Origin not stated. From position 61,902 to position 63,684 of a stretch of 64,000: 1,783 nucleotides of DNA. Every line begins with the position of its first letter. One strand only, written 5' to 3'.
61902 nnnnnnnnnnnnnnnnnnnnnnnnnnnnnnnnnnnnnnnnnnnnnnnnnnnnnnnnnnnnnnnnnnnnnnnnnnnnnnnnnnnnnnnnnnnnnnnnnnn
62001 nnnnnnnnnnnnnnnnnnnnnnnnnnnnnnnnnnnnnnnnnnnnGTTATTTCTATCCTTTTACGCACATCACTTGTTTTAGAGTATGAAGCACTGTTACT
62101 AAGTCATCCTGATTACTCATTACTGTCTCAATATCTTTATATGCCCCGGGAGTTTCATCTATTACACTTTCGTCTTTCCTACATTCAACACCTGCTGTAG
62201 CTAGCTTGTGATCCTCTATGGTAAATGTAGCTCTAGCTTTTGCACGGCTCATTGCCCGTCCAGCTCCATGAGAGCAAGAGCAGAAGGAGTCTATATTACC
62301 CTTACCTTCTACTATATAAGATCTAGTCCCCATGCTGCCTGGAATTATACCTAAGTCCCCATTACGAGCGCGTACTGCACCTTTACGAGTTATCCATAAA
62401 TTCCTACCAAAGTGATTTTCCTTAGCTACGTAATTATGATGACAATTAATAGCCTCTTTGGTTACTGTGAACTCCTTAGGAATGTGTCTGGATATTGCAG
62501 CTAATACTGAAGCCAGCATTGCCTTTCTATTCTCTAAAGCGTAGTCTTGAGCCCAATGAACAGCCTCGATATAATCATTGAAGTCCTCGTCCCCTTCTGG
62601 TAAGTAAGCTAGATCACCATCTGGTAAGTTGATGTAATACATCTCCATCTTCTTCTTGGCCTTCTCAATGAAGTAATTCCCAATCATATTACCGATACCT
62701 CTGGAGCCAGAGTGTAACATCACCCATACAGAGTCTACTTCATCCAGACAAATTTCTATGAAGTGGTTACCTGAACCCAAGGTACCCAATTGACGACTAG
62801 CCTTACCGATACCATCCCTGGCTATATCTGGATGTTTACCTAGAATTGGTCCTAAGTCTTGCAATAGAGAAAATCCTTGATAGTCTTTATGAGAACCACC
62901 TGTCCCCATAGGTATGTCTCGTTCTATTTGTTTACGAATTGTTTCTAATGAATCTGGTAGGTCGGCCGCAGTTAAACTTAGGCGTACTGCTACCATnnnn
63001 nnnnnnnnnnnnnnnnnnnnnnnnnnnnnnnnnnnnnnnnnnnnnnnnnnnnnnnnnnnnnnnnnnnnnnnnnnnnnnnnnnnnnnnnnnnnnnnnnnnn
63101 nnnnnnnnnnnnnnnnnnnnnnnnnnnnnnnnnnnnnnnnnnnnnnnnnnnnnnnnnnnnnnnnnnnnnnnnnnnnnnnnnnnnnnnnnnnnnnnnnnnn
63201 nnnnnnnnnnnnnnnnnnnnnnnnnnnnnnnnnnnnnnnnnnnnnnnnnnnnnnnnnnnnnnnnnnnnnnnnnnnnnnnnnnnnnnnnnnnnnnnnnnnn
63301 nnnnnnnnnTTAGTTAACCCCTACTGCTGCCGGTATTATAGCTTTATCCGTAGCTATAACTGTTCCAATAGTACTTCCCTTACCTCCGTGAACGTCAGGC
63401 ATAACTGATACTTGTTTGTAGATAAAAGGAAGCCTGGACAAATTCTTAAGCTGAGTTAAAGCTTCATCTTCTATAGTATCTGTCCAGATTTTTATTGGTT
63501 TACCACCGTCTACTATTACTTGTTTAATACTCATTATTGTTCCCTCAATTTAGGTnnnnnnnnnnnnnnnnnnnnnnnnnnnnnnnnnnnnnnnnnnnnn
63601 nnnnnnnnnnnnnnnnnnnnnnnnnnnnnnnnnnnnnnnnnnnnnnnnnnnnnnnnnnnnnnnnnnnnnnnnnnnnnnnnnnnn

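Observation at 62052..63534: RtcB RNA-ligase gene interrupted by a self-splicing-type group I intron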

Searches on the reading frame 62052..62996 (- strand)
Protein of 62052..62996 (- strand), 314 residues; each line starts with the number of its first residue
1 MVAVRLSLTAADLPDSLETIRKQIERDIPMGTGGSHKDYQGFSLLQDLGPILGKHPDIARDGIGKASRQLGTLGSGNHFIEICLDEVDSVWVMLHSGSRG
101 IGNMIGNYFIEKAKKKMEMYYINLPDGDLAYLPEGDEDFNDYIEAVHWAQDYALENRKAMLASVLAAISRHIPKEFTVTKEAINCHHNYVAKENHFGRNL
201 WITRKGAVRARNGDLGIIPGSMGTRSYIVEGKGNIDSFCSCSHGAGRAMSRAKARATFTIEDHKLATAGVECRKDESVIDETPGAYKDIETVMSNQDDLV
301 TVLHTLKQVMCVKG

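Call 4: search_protein_families(library=pfam, proteins=[window:62052-62996:-], max_evalue=0.01)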
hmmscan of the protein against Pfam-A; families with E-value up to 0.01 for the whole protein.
window:62052-62996:- (314 aa): 1 family
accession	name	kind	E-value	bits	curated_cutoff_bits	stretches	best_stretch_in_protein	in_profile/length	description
PF01139.22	RtcB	-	2.1e-101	340.7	27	1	1-314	52-426/426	tRNA-splicing ligase RtcB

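Call 65: find_encoding_contigs(protein=window:62052-62996:-, flank=3000, max_places=6)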
Protein window:62052-62996:- (314 aa): 1 contig read that carries it; 1 place shown.
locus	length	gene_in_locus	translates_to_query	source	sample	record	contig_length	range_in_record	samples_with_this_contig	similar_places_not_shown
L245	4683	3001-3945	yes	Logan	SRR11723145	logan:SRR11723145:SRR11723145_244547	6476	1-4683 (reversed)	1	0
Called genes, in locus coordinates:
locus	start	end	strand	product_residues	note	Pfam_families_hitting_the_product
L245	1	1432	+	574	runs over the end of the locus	PF00176:SNF2-rel_dom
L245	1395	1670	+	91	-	-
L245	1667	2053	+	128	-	PF10765:Phage_P22_NinX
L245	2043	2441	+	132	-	PF10765:Phage_P22_NinX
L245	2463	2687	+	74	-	PF01139:RtcB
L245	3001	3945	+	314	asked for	PF01139:RtcB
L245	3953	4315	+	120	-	PF24240:DUF7448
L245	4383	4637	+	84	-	-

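Call 66: find_homologous_proteins(query=window:62055-62996:-, max_evalue=1e-40)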
Query window:62055-62996:- (314 aa): 8000 proteins with E <= 1e-40 among 8000 candidates; the best 120 are listed.
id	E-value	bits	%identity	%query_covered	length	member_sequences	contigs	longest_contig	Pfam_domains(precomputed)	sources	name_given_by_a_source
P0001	3.4e-210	715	99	100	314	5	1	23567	PF01139.23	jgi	jgi:tRNA-splicing ligase RtcB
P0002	6.8e-148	510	69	100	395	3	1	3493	PF01139.23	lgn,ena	-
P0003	3.9e-147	508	69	100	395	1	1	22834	PF01139.23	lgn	-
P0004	4.4e-147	507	69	100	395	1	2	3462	PF01139.23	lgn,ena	-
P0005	1.2e-146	506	69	100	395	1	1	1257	PF01139.23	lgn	-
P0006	1.2e-146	506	69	100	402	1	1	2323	PF01139.23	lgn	-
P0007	1.5e-146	506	69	100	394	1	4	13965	PF01139.23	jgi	jgi:tRNA-splicing ligase RtcB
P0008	3.0e-146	505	70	100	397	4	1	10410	PF01139.23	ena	-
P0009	3.5e-146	504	69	99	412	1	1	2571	PF01139.23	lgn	-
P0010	5.2e-146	504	69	100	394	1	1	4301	PF01139.23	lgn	-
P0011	8.3e-146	503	69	100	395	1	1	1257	PF01139.23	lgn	-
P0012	1.2e-145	503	69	100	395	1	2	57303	PF01139.23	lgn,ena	-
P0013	1.2e-145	503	69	100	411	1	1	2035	PF01139.23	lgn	-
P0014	1.4e-145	502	68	100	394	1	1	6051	PF01139.23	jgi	jgi:tRNA-splicing ligase RtcB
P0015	2.6e-145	502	70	100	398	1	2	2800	PF01139.23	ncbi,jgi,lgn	jgi:tRNA-splicing ligase RtcB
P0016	3.4e-145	501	68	100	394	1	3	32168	PF01139.23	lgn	-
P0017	3.9e-145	501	70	100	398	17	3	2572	PF01139.23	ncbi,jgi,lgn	jgi:tRNA-splicing ligase RtcB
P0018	4.2e-145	501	70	100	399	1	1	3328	PF01139.23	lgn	-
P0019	5.2e-145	501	68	100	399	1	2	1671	PF01139.23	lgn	-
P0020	5.4e-145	501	69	100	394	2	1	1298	PF01139.23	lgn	-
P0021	5.6e-145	500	70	100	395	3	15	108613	PF01139.23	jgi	jgi:tRNA-splicing ligase RtcB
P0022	5.9e-145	500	69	100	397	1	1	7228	PF01139.23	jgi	jgi:tRNA-splicing ligase RtcB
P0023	6.9e-145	500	68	100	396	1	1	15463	PF01139.23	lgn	-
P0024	7.9e-145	500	68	100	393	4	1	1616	PF01139.23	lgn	-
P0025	1.1e-144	499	68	100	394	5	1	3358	PF01139.23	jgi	jgi:tRNA-splicing ligase RtcB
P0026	1.7e-144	499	68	100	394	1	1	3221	PF01139.23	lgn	-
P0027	1.8e-144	499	70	100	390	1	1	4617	PF01139.23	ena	-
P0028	2.3e-144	498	68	100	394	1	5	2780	PF01139.23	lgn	-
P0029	2.5e-144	498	67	99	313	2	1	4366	PF01139.23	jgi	jgi:tRNA-splicing ligase RtcB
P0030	2.7e-144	498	68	100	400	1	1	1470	PF01139.23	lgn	-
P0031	2.9e-144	498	68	100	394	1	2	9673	PF01139.23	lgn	-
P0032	3.7e-144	498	68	100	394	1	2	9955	PF01139.23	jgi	jgi:tRNA-splicing ligase RtcB (3'-phosphate/5'-hydroxy nucleic acid ligase)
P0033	5.2e-144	497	69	100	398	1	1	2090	PF01139.23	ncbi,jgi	jgi:tRNA-splicing ligase RtcB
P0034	7.3e-144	497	67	100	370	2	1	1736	PF01139.23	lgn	-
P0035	9.7e-144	496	69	100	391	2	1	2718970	PF01139.23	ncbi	ncbi:RtcB family protein [Caballeronia sp. KNU42]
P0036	1.0e-143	496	67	100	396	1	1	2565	PF01139.23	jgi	jgi:tRNA-splicing ligase RtcB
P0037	1.0e-143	496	68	100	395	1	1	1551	PF01139.23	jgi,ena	-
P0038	1.1e-143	496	68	100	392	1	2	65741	PF01139.23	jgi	jgi:tRNA-splicing ligase RtcB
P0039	1.8e-143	496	67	100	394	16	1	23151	PF01139.23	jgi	jgi:tRNA-splicing ligase RtcB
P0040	1.8e-143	496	70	100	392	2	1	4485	PF01139.23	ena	-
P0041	1.9e-143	495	70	100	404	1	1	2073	PF01139.23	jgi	jgi:tRNA-splicing ligase RtcB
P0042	2.6e-143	495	68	100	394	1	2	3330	PF01139.23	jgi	jgi:tRNA-splicing ligase RtcB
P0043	2.8e-143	495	66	100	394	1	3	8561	PF01139.23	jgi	jgi:tRNA-splicing ligase RtcB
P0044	2.9e-143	495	68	100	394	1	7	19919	PF01139.23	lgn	-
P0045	3.0e-143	495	68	100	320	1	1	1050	PF01139.23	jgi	jgi:tRNA-splicing ligase RtcB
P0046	3.2e-143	495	69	100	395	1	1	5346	PF01139.23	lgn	-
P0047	3.2e-143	495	68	100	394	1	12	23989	PF01139.23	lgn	-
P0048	3.5e-143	495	68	100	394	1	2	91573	PF01139.23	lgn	-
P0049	3.7e-143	495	69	100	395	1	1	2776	PF01139.23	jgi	jgi:tRNA-splicing ligase RtcB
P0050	4.9e-143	494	69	100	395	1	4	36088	PF01139.23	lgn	-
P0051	4.9e-143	494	68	100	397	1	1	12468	PF01139.23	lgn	-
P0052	5.9e-143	494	68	100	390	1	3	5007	PF01139.23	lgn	-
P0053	6.6e-143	494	67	100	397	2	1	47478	PF01139.23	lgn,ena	-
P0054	6.8e-143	494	67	100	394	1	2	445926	PF01139.23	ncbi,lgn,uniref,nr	ncbi:RtcB family protein [Burkholderia gladioli]|uniref:RtcB family protein n=1 Tax=Burkholderia gla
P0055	9.1e-143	493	68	100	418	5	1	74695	PF01139.23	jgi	jgi:tRNA-splicing ligase RtcB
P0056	1.3e-142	493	68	100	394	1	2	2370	PF01139.23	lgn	-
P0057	1.4e-142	493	69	100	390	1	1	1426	PF01139.23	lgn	-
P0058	1.5e-142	492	67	100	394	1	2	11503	PF01139.23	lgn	-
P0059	1.6e-142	492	67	100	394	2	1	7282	PF01139.23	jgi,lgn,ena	-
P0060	2.4e-142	492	69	100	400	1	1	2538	PF01139.23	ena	-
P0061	3.1e-142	491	68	100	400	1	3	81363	PF01139.23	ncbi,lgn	-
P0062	3.1e-142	491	70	100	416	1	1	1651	PF01139.23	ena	-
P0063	3.5e-142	491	67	100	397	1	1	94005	PF01139.23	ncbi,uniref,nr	ncbi:RNA-splicing ligase [Bordetella phage vB_BbrM_PHB04]|uniref:3'-phosphate/5'-hydroxy nucleic aci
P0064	3.6e-142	491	67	100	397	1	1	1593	PF01139.23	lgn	-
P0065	4.2e-142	491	67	100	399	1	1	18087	PF01139.23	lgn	-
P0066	4.3e-142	491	67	100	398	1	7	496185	PF01139.23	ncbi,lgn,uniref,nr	ncbi:RtcB family protein [Paraburkholderia kururiensis]|uniref:RtcB family protein n=1 Tax=Paraburkh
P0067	4.8e-142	491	67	100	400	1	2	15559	PF01139.23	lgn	-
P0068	4.8e-142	491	67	100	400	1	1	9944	PF01139.23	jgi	jgi:tRNA-splicing ligase RtcB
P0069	6.0e-142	491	68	100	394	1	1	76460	PF01139.23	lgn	-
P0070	6.1e-142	490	68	100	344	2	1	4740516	PF01139.23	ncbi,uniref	ncbi:RtcB family protein [Advenella mimigardefordensis]|uniref:RtcB family protein n=1 Tax=Advenella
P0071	6.4e-142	490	67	100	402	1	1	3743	PF01139.23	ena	-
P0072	7.0e-142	490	67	100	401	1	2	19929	PF01139.23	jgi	jgi:tRNA-splicing ligase RtcB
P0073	7.9e-142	490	67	100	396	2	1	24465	PF01139.23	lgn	-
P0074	7.9e-142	490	68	100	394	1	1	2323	PF01139.23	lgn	-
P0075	8.0e-142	490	67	100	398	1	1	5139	PF01139.23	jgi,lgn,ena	-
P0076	9.4e-142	490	66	100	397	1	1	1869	PF01139.23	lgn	-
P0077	9.7e-142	490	68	100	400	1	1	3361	PF01139.23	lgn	-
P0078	1.0e-141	490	67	100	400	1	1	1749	PF01139.23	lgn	-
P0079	1.1e-141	490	65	100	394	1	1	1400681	PF01139.23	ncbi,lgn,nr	ncbi:MAG: RtcB family protein [Paraburkholderia tropica]|nr:RtcB family protein [Paraburkholderia tr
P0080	1.1e-141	490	67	100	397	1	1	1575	PF01139.23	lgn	-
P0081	1.1e-141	490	67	100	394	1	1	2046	PF01139.23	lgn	-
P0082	1.1e-141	490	67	100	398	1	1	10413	PF01139.23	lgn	-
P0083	1.2e-141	490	66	100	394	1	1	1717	PF01139.23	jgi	jgi:tRNA-splicing ligase RtcB (3'-phosphate/5'-hydroxy nucleic acid ligase)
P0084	1.2e-141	490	68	100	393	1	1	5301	PF01139.23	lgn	-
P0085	1.2e-141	490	68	100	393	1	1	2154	PF01139.23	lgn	-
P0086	1.2e-141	490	68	100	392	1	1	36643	PF01139.23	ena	-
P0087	1.2e-141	489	68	100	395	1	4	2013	PF01139.23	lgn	-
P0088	1.4e-141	489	67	100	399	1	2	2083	PF01139.23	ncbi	-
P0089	1.5e-141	489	68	100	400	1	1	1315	PF01139.23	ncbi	-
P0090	1.7e-141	489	66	100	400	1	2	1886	PF01139.23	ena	-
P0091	2.1e-141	489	69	100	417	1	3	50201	PF01139.23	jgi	jgi:tRNA-splicing ligase RtcB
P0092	2.2e-141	489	66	100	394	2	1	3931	PF01139.23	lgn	-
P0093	2.2e-141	489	67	100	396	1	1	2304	PF01139.23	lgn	-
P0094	2.3e-141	489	66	100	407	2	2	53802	PF01139.23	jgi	jgi:tRNA-splicing ligase RtcB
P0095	2.6e-141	488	67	100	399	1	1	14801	PF01139.23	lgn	-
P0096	2.7e-141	488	68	100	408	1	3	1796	PF01139.23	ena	-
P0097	2.9e-141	488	66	100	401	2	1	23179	PF01139.23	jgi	jgi:tRNA-splicing ligase RtcB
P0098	3.0e-141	488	67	100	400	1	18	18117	PF01139.23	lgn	-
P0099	3.3e-141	488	66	100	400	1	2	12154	PF01139.23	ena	-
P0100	3.7e-141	488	66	100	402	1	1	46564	PF01139.23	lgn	-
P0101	3.8e-141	488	67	100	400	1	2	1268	PF01139.23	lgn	-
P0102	3.9e-141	488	67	100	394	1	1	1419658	PF01139.23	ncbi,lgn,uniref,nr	ncbi:RtcB family protein [Burkholderia gladioli]|uniref:RtcB family protein n=1 Tax=Burkholderia gla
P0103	4.2e-141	488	68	100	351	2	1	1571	PF01139.23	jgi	jgi:tRNA-splicing ligase RtcB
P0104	4.2e-141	488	67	100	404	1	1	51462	PF01139.23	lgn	-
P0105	4.3e-141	488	67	100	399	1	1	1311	PF01139.23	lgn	-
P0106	4.4e-141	488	68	100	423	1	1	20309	PF01139.23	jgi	jgi:tRNA-splicing ligase RtcB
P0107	4.5e-141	488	66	100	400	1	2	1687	PF01139.23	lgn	-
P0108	4.5e-141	488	66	100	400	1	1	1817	PF01139.23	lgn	-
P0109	4.5e-141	488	67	100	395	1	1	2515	PF01139.23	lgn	-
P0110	4.9e-141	488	67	100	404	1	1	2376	PF01139.23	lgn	-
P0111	5.1e-141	487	67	100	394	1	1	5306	PF01139.23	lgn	-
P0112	5.2e-141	487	67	100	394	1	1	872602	PF01139.23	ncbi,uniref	ncbi:RtcB family protein [Burkholderia gladioli]|uniref:RtcB family protein n=1 Tax=Burkholderia gla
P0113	5.3e-141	487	67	100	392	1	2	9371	PF01139.23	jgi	jgi:tRNA-splicing ligase RtcB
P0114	5.4e-141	487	67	100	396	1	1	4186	PF01139.23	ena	-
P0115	5.6e-141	487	68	100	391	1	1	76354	PF01139.23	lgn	-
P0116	5.8e-141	487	69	100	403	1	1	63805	PF01139.23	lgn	-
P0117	6.7e-141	487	67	99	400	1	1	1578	PF01139.23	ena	-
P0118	6.9e-141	487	66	100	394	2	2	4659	PF01139.23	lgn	-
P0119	7.4e-141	487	68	100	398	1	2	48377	PF01139.23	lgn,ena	-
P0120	8.0e-141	487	67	100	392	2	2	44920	PF01139.23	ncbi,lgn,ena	-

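Call 67: find_encoding_contigs(protein=P0001, flank=2500, max_places=5)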
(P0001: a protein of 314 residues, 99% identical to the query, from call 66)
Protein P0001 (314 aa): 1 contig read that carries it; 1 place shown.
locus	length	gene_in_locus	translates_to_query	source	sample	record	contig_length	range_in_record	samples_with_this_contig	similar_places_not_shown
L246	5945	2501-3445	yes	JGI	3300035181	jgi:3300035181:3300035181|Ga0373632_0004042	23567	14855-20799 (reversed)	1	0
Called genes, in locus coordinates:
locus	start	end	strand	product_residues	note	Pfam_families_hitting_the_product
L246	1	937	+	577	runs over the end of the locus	PF00176:SNF2-rel_dom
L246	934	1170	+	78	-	-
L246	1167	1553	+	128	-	PF10765:Phage_P22_NinX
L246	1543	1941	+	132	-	PF10765:Phage_P22_NinX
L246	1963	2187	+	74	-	PF01139:RtcB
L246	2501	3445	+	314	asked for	PF01139:RtcB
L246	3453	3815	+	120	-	PF24240:DUF7448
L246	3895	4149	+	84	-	-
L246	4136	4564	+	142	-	-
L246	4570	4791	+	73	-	-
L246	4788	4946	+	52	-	-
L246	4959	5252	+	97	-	-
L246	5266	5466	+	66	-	-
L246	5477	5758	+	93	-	-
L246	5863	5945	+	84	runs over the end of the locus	-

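Call 68: find_encoding_contigs(protein=P0029, flank=2500, max_places=4)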
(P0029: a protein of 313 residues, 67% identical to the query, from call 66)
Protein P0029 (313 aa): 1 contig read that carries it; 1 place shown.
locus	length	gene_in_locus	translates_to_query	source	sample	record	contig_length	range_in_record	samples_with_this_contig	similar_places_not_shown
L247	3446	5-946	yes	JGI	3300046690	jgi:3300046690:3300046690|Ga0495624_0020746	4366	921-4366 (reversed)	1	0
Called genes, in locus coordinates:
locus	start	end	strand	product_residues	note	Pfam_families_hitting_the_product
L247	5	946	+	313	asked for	PF01139:RtcB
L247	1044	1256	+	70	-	-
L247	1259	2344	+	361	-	PF00589:Phage_integrase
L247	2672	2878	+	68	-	-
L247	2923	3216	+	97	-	-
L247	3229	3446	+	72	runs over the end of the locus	-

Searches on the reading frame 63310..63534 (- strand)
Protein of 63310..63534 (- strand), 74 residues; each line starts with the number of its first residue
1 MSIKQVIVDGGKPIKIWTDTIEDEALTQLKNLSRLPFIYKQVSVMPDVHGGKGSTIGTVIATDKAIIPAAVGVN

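Call 4: search_protein_families(library=pfam, proteins=[window:63310-63534:-], max_evalue=0.01)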
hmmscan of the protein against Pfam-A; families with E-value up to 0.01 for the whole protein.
window:63310-63534:- (74 aa): 1 family
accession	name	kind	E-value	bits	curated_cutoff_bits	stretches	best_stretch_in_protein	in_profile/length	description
PF01139.22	RtcB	-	2.2e-15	57.3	27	1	28-73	1-47/426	tRNA-splicing ligase RtcB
